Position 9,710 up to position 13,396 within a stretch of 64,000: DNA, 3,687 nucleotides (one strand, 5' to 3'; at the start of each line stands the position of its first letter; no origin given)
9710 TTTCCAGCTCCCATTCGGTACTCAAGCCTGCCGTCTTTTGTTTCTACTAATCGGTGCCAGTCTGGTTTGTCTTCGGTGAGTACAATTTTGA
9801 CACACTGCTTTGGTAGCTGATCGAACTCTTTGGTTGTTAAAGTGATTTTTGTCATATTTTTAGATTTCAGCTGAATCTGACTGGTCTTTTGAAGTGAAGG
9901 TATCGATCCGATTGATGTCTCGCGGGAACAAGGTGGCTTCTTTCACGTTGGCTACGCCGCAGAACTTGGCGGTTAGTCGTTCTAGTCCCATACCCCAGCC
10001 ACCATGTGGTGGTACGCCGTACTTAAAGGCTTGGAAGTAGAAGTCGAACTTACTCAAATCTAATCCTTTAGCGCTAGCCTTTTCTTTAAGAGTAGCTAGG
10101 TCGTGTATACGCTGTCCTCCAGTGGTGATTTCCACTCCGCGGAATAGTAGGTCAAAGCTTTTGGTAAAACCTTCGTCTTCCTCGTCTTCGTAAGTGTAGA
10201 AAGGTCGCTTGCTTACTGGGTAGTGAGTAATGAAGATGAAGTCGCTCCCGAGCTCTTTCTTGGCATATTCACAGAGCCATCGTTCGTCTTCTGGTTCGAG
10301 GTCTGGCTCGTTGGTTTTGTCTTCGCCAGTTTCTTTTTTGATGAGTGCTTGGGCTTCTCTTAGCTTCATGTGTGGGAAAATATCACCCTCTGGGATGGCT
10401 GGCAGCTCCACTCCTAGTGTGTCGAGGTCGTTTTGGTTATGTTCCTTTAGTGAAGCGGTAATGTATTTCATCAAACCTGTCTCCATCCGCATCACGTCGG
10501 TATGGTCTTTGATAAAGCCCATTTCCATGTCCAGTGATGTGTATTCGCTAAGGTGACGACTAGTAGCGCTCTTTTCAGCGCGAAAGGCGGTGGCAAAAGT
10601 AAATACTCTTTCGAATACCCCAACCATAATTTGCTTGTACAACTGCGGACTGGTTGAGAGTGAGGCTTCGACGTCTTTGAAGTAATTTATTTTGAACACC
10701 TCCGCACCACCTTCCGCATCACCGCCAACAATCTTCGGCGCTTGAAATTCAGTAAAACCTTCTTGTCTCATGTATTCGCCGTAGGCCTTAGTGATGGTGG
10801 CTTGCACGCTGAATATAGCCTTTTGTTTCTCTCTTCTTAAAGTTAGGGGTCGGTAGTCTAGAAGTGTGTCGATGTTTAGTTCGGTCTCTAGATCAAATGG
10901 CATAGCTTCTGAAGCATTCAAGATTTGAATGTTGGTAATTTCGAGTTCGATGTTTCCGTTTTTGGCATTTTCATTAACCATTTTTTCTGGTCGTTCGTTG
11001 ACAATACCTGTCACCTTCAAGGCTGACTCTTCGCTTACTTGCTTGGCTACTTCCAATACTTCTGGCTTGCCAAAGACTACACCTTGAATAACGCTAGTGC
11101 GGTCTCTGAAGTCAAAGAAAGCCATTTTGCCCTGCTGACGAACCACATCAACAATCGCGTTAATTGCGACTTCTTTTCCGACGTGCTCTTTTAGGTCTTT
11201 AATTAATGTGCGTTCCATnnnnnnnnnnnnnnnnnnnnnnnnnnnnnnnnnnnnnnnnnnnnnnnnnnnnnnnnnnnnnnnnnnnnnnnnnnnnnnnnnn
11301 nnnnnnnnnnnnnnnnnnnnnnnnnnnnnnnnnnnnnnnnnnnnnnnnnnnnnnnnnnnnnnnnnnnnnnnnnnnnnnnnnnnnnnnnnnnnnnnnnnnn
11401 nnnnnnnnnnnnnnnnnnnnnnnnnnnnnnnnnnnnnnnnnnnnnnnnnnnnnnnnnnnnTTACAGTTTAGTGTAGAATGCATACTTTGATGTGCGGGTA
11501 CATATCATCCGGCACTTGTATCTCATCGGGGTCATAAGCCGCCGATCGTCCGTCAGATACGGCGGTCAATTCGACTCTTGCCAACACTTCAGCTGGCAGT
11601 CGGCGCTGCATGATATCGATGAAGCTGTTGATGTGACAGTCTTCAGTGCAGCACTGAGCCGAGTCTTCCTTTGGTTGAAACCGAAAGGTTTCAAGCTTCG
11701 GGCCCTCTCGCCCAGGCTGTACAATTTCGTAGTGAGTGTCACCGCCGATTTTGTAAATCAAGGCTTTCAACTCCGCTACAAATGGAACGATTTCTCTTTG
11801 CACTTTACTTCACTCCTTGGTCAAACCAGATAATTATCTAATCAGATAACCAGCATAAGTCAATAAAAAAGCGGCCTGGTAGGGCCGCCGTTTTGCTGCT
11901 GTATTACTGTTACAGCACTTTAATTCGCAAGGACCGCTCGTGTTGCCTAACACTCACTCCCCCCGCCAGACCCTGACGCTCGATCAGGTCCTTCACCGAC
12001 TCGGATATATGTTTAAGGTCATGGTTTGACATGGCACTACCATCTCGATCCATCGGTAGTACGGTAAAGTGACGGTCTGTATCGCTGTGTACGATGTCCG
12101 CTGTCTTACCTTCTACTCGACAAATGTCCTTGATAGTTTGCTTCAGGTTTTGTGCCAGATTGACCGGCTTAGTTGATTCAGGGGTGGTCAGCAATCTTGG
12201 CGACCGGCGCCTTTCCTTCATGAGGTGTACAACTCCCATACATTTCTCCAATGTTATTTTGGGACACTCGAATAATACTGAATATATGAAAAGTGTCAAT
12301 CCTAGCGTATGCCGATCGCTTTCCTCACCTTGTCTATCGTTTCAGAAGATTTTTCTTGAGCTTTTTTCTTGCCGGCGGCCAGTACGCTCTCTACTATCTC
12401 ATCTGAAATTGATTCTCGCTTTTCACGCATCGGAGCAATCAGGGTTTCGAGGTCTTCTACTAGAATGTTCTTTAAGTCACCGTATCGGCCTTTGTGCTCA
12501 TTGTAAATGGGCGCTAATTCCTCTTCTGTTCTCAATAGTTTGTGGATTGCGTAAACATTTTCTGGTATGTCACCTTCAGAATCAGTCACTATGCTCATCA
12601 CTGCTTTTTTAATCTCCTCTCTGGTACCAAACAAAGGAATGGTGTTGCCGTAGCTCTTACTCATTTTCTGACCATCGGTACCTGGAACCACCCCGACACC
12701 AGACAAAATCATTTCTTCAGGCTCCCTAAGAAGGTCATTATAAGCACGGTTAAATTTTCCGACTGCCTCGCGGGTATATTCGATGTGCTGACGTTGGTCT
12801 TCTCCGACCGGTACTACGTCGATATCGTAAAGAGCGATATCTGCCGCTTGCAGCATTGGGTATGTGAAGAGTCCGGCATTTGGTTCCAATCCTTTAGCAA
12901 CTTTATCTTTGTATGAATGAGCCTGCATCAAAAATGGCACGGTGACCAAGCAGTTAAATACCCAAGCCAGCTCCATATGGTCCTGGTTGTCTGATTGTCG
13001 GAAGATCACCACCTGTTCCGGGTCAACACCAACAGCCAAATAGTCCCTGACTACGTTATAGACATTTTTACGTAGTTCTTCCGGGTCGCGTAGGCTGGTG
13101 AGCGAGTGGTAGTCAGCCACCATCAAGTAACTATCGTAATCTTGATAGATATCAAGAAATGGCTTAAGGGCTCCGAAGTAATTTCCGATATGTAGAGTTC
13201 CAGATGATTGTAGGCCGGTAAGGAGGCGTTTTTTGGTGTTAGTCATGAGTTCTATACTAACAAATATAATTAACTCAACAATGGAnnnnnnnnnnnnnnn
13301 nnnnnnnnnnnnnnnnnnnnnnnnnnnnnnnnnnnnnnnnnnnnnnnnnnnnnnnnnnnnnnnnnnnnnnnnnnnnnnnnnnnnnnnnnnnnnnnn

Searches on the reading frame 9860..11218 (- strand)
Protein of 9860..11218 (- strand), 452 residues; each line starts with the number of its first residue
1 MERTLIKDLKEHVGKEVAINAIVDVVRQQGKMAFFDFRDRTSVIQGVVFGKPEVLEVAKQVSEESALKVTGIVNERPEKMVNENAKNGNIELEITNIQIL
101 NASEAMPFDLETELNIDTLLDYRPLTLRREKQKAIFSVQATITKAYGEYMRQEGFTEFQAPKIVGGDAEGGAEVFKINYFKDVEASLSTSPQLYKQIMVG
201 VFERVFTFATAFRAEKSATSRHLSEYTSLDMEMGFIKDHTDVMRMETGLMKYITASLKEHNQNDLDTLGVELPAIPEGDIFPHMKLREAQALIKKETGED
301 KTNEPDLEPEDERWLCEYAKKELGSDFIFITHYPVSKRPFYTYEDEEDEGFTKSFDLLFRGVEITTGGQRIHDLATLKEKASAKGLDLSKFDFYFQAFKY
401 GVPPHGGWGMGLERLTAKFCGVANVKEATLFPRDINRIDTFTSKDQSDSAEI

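Call 54: search_protein_families(library=pfam, proteins=[window:9860-11218:-])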
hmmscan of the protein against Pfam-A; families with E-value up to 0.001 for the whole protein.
window:9860-11218:- (452 aa): 2 families
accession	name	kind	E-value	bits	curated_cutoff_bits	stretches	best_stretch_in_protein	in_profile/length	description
PF00152.25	tRNA-synt_2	-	6.6e-80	268.9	25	1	116-434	2-307/308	tRNA synthetases class II (D, K and N)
PF01336.31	tRNA_anti-codon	-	7.7e-14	51.8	27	1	17-100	1-75/75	OB-fold nucleic acid binding domain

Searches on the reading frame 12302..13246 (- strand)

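Call 29: search_protein_families(library=pfam, proteins=[window:12302-13246:-])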
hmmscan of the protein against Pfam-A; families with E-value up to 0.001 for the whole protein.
window:12302-13246:- (314 aa): 1 family
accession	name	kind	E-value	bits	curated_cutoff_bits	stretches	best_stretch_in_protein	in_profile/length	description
PF00579.31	tRNA-synt_1b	-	3.6e-56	191.1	21.1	1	3-239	3-244/292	tRNA synthetases class I (W and Y)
